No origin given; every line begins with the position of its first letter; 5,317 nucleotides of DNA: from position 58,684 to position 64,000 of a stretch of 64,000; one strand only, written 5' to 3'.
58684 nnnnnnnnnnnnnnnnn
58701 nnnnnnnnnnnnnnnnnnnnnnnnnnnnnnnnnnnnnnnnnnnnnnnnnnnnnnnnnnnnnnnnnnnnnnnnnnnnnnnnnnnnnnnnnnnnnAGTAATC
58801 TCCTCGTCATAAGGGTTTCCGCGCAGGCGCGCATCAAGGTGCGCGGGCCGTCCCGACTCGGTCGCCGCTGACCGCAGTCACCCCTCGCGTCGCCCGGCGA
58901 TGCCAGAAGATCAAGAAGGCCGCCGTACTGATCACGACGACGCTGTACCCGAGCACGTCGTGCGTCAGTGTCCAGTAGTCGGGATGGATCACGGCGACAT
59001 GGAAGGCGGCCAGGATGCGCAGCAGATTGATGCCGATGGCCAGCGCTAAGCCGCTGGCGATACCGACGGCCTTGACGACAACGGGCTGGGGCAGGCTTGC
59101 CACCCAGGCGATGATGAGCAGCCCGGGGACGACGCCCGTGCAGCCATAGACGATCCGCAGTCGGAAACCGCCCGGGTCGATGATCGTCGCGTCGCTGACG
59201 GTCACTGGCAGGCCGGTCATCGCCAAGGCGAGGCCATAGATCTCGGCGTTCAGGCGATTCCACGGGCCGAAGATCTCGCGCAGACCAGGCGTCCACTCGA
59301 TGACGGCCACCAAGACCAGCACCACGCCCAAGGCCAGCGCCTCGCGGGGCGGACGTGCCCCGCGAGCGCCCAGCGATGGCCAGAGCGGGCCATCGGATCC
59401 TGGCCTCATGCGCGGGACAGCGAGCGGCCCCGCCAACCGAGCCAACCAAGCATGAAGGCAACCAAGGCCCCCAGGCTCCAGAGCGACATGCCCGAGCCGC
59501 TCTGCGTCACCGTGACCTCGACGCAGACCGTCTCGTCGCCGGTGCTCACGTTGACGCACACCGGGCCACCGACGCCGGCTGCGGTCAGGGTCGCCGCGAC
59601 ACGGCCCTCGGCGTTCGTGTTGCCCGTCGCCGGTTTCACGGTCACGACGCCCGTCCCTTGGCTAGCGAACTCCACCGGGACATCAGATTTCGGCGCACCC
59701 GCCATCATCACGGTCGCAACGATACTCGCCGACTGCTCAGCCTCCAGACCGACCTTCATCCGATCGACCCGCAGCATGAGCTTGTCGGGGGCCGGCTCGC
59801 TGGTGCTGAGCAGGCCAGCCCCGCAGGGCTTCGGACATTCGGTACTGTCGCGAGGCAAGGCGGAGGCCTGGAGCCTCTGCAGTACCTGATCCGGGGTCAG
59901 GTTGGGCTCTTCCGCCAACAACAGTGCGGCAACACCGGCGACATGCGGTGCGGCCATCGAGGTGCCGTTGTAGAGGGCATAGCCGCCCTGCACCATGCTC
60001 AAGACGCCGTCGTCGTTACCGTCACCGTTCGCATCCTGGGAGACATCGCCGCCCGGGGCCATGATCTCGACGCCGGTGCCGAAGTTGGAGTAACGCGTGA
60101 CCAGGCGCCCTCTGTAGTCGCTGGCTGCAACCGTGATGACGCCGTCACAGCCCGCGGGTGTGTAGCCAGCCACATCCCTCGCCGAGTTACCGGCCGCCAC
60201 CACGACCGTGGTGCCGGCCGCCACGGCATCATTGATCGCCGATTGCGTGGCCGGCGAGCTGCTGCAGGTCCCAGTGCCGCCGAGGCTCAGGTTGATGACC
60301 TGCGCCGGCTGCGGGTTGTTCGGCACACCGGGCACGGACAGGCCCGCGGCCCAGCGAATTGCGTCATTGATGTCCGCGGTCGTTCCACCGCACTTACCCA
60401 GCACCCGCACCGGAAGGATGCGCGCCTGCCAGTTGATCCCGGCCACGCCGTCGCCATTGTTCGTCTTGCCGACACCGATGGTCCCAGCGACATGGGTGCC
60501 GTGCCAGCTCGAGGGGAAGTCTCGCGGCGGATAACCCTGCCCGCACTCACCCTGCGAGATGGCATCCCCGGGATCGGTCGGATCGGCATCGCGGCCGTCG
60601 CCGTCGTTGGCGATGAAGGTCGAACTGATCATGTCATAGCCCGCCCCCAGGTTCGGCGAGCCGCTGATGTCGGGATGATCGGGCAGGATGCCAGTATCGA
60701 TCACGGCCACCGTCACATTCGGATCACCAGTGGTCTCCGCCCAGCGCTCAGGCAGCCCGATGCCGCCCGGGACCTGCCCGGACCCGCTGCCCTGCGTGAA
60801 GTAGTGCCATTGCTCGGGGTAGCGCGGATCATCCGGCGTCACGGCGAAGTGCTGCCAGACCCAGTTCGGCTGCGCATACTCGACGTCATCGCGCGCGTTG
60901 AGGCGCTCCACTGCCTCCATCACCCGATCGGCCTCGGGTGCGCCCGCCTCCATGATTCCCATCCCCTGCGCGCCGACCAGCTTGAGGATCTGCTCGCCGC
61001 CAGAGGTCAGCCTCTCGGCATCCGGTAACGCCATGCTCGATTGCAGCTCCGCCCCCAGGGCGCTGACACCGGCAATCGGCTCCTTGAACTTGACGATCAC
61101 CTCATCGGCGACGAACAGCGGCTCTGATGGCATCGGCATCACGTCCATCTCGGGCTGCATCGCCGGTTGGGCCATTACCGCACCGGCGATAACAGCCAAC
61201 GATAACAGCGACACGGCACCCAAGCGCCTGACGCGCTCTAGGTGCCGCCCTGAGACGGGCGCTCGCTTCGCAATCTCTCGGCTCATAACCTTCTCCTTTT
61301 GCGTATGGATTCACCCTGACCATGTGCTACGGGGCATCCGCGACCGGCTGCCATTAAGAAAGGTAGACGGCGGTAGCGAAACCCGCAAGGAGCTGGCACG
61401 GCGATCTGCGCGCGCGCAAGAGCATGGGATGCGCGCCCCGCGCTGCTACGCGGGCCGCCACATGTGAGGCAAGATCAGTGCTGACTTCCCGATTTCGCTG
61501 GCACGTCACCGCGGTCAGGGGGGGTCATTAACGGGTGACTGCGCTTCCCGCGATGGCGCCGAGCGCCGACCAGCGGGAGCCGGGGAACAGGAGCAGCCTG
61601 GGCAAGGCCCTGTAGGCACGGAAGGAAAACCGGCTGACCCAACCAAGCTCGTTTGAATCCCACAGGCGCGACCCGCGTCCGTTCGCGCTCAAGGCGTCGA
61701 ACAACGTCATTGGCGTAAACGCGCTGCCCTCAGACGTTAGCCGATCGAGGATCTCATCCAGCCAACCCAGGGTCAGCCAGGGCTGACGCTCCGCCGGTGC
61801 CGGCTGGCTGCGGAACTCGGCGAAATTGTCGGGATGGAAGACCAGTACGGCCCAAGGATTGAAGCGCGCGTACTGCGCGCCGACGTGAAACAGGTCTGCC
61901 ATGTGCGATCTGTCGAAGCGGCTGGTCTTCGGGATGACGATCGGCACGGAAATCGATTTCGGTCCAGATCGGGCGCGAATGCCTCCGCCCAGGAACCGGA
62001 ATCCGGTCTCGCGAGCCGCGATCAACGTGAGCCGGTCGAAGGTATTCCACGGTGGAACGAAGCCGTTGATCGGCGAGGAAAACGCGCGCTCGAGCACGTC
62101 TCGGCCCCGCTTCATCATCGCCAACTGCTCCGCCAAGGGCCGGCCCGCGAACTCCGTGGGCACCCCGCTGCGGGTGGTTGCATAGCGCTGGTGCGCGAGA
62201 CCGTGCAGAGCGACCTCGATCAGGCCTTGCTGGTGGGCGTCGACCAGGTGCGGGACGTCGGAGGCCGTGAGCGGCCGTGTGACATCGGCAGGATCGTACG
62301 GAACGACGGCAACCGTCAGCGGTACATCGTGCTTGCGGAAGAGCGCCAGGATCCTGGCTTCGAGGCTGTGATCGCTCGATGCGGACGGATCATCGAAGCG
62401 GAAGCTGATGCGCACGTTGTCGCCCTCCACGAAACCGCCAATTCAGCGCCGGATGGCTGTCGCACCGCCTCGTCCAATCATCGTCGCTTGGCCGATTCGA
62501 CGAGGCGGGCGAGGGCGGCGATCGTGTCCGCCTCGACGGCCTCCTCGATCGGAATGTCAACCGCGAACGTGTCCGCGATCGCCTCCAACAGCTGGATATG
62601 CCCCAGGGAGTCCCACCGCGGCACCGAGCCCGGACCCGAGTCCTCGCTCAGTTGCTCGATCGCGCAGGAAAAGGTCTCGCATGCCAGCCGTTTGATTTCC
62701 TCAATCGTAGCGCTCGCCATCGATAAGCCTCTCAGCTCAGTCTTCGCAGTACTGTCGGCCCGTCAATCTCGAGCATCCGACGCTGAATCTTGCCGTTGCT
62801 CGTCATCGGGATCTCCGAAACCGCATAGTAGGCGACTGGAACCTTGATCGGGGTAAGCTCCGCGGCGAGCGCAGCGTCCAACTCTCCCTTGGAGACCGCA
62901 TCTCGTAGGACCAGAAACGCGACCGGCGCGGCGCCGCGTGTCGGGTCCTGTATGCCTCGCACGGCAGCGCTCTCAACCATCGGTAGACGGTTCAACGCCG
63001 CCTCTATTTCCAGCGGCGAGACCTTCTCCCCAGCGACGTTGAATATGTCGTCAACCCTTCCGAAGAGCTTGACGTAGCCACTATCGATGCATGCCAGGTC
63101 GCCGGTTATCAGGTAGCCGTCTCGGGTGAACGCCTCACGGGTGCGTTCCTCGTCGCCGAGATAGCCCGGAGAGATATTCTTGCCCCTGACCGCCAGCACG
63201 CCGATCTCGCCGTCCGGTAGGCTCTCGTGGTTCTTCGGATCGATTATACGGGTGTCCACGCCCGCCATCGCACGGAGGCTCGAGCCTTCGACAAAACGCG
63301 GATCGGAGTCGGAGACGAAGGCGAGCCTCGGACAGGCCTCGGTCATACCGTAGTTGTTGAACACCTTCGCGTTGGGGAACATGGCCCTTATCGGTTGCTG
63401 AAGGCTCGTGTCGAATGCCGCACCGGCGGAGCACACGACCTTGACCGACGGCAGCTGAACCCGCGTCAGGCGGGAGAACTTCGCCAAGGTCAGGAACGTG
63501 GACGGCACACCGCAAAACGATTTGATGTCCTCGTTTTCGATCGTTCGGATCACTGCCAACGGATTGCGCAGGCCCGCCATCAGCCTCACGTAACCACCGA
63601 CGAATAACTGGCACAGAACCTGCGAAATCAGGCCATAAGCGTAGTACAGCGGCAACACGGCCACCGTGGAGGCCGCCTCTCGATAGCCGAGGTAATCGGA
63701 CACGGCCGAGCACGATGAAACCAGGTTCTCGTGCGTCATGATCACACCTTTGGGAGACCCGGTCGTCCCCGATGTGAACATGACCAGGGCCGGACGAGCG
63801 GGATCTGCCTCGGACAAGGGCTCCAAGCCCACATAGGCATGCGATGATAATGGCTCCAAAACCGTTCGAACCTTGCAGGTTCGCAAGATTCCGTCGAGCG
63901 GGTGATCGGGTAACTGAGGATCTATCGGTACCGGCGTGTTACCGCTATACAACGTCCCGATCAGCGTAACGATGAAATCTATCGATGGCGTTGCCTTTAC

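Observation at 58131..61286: Dedicated mini-exosortase operon: subtilase with a non-canonical C-terminal sorting signal, ATGA-coupled 191-aa exosortase, plus an unknown secreted protein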

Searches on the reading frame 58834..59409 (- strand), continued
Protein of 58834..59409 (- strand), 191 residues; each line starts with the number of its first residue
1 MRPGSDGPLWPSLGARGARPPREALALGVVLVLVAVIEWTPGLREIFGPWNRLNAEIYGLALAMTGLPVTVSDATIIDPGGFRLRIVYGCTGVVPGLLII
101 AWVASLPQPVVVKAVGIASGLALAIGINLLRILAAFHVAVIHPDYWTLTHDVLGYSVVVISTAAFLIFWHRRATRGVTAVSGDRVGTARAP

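Call 80: search_protein_families(library=ncbifam, alignment_id=A9, max_evalue=3e-24)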
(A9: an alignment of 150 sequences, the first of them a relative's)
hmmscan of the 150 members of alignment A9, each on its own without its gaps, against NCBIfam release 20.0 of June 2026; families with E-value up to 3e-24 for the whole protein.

A. member 1, P0001 (165 aa): 0 families

B. families by the number of members that match (of 150 scanned): 4 families
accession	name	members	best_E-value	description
TIGR04177.1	exosort_XrtH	45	1e-37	exosortase H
NF046081.1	exosort_XrtX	2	6.2e-27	exosortase X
TIGR04144.1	archaeo_VPXXXP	1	1.5e-30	archaeosortase B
TIGR04300.1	exosort_XrtM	1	6.9e-25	exosortase family protein XrtM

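Call 83: find_related_loci(query=A10, collection=metagenome_contigs, flank=5000)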
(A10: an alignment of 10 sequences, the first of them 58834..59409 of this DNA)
Query A10 (191 aa) in metagenome_contigs; peptide patterns used: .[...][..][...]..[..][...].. (x = any residue, [..] = any of these).
28 stretches matched a pattern; 4 encode a relative of the query (tblastn E <= 1e-3); 4 distinct loci.
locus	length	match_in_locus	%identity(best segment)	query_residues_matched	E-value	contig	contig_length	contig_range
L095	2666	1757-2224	49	19-174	3e-43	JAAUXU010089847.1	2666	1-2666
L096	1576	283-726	36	22-169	7e-28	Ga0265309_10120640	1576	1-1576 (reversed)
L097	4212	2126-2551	33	29-169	3e-23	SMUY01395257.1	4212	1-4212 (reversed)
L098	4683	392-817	33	29-169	5e-23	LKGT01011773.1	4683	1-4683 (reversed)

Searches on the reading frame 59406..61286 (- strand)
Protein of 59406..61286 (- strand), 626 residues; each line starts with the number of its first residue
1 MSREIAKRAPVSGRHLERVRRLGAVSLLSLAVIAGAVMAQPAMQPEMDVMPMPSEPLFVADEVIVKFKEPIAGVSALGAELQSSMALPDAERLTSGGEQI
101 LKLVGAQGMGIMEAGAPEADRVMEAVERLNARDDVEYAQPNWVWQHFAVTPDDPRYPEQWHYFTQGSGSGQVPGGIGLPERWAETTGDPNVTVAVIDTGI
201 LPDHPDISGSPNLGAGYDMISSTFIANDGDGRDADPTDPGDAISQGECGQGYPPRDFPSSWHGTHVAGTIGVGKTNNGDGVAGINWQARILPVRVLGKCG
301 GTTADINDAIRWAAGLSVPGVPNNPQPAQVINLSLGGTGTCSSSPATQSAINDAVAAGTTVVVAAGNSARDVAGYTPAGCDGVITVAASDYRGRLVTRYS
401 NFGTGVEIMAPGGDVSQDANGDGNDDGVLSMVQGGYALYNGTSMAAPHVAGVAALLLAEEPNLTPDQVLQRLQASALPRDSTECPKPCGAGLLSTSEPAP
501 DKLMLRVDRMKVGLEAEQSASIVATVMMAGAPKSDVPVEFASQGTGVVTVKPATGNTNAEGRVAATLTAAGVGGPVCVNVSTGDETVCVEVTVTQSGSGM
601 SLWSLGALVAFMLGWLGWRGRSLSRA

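Call 3: search_protein_families(library=ncbifam, proteins=[window:59406-61286:-], max_evalue=1)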
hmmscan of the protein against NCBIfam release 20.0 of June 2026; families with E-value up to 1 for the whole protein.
window:59406-61286:- (626 aa): 8 families
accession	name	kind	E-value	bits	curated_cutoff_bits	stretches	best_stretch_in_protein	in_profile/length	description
TIGR03921.1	T7SS_mycosin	equivalog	9.7e-38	130.2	278.75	2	261-493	51-279/353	type VII secretion-associated serine protease mycosin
NF033595.1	denti_PrtP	equivalog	4.7e-21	75.1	300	2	330-472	341-474/606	dentilisin complex serine proteinase subunit PrtP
NF049966.1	QH_SP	equivalog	3.5e-11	42.9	165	1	287-476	56-211/219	subtilisin-like serine protease QhpE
TIGR03895.1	protease_PatA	subfamily_domain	8.6e-11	41.3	421.05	1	262-497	1-223/606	PatA/PatG family cyanobactin maturation protease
NF051851.1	AtpSerPepEprS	equivalog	1.7e-10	39.6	1700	2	431-482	292-343/988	autotransporter serine peptidase EprS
NF040553.1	SGO_0316_fam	subfamily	7.9e-09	33.7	1400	2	261-375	359-469/1486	SGO_0316/SGO_0317 family LPXTG-anchored serine peptidase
NF042956.1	IteS_antiphage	equivalog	5.8e-05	21.5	900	1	261-370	292-396/747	S8 family anti-phage peptidase IteS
NF040809.1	germ_prot_CspBA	exception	0.013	13.1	1250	1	377-457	399-473/1099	bifunctional germination protease/germinant receptor pseudoprotease CspBA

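Call 4: search_protein_families(library=pfam, proteins=[window:59406-61286:-], max_evalue=1)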
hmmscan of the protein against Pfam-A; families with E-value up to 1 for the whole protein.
window:59406-61286:- (626 aa): 3 families
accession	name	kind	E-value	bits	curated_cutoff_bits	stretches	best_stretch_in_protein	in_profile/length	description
PF00082.27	Peptidase_S8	-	1.1e-55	189.4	21.8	1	190-491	3-288/288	Subtilase family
PF22148.1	Fervidolysin_NPro-like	-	3.4e-05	24.6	21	1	52-141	9-81/81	Fervidolysin N-terminal prodomain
PF02369.22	Big_1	-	0.002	18.6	34.9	1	519-593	18-90/93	Bacterial Ig-like domain (group 1)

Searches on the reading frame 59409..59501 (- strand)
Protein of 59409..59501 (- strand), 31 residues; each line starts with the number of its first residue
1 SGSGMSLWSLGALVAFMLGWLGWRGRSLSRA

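Call 5: search_protein_families(library=ncbifam, proteins=[window:59409-59501:-], max_evalue=10)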
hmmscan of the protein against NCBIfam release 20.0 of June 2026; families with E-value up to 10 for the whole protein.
seq(31 aa): 1 family
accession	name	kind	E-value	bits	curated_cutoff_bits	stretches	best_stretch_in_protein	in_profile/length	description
TIGR04174.1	IPTL_CTERM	subfamily_domain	0.071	13.4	20.5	1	5-26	4-24/27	IPTL-CTERM sorting domain-containing protein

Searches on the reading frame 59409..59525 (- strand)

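Call 5: search_protein_families(library=ncbifam, proteins=[window:59409-59525:-], max_evalue=10)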
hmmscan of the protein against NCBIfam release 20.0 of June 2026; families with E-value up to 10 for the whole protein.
seq(39 aa): 1 family
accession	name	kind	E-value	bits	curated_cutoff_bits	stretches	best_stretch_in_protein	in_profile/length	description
TIGR04174.1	IPTL_CTERM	subfamily_domain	0.14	12.5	20.5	1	13-34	4-24/27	IPTL-CTERM sorting domain-containing protein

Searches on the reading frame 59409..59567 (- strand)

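Call 5: search_protein_families(library=ncbifam, proteins=[window:59409-59567:-], max_evalue=10)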
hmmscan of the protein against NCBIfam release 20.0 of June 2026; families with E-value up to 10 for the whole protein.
seq(53 aa): 1 family
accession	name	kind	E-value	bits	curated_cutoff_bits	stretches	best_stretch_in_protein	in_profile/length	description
TIGR04174.1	IPTL_CTERM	subfamily_domain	0.29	11.5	20.5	1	27-48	4-24/27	IPTL-CTERM sorting domain-containing protein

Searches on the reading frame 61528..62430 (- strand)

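Call 16: search_protein_families(library=ncbifam, proteins=[window:61528-62430:-], max_evalue=0.00001)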
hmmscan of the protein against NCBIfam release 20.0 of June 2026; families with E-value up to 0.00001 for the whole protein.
window:61528-62430:- (300 aa): 0 families

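Call 76: search_protein_families(library=pfam, proteins=[window:61528-62430:-], max_evalue=0.001)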
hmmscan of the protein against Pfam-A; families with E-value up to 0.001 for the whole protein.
window:61528-62430:- (300 aa): 2 families
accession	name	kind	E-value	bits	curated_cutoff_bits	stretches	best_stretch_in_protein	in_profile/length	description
PF10096.14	DUF2334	-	3.1e-13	50.2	26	1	8-202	2-190/203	Uncharacterized protein conserved in bacteria (DUF2334)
PF01522.26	Polysacc_deac_1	-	9.1e-08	32.5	23.1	1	8-146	9-123/124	Polysaccharide deacetylase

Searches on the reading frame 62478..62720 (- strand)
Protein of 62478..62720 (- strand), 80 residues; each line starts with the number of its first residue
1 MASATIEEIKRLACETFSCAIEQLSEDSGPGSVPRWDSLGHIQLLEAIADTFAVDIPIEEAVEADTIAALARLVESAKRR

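Call 16: search_protein_families(library=ncbifam, proteins=[window:62478-62720:-], max_evalue=0.00001)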
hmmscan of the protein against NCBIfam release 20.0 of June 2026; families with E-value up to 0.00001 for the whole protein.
window:62478-62720:- (80 aa): 0 families

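Call 76: search_protein_families(library=pfam, proteins=[window:62478-62720:-], max_evalue=0.001)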
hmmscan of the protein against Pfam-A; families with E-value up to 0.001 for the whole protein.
window:62478-62720:- (80 aa): 1 family
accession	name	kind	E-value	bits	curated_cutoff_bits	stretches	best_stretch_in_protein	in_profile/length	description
PF00550.31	PP-binding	-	4e-06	27.4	20.8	1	37-74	30-67/67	Phosphopantetheine attachment site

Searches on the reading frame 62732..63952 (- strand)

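Call 16: search_protein_families(library=ncbifam, proteins=[window:62732-63952:-], max_evalue=0.00001)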
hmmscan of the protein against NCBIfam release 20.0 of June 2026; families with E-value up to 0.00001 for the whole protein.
window:62732-63952:- (406 aa): 105 families (the best 25 are shown)
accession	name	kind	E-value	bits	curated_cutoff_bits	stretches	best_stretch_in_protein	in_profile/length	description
NF004837.0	PRK06187.1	subfamily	1.2e-71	241.5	476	1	48-394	166-518/531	long-chain-fatty-acid--CoA ligase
NF004511.1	PRK05852.1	equivalog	1.7e-58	198.5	650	1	53-394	156-500/505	FadD7 family fatty acid--CoA ligase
NF009233.0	PRK12583.1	subfamily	1.3e-56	192.2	832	1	56-393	205-545/558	fatty acid CoA ligase family protein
NF006182.0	PRK08316.1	subfamily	1.8e-54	185.1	663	1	48-394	167-513/523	fatty acyl-CoA synthetase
NF005702.0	PRK07514.1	subfamily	7e-54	183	558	1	55-394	160-496/506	malonyl-CoA synthase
NF005858.0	PRK07787.1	subfamily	2.8e-52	177.7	575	1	43-395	120-469/471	acyl-CoA synthetase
TIGR01923.1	menE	equivalog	1.1e-51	176.1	330.15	1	52-393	113-441/442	o-succinylbenzoate--CoA ligase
NF004114.0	PRK05605.1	equivalog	1.8e-51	175.1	766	1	47-394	216-565/575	long-chain-fatty-acid--CoA ligase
TIGR03098.1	ligase_PEP_1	hypoth_equivalog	6.7e-51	173.3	592.35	1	49-395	160-515/517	acyl-CoA ligase (AMP-forming), exosortase A system-associated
NF052269.1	Staph_lig_FadD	equivalog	1.4e-50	172.1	650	1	49-394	147-489/499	long-chain-fatty-acid--CoA ligase FadD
NF005307.0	PRK06839.1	equivalog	4.6e-50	170.7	748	1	46-394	143-489/496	o-succinylbenzoate--CoA ligase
NF052580.1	Str24CoAsynCasG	equivalog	3.8e-49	167.5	750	1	44-395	180-547/548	steroid-24-oyl-CoA synthetase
NF005801.1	PRK07656.1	equivalog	4.1e-49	167.6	657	1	48-394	160-499/500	FadD3 family acyl-CoA ligase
NF002966.0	PRK03640.1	equivalog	8.9e-49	166.4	556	1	32-395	121-477/483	o-succinylbenzoate--CoA ligase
NF006181.0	PRK08314.1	subfamily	5.6e-47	160.2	705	1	48-395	200-551/563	long-chain-fatty-acid--CoA ligase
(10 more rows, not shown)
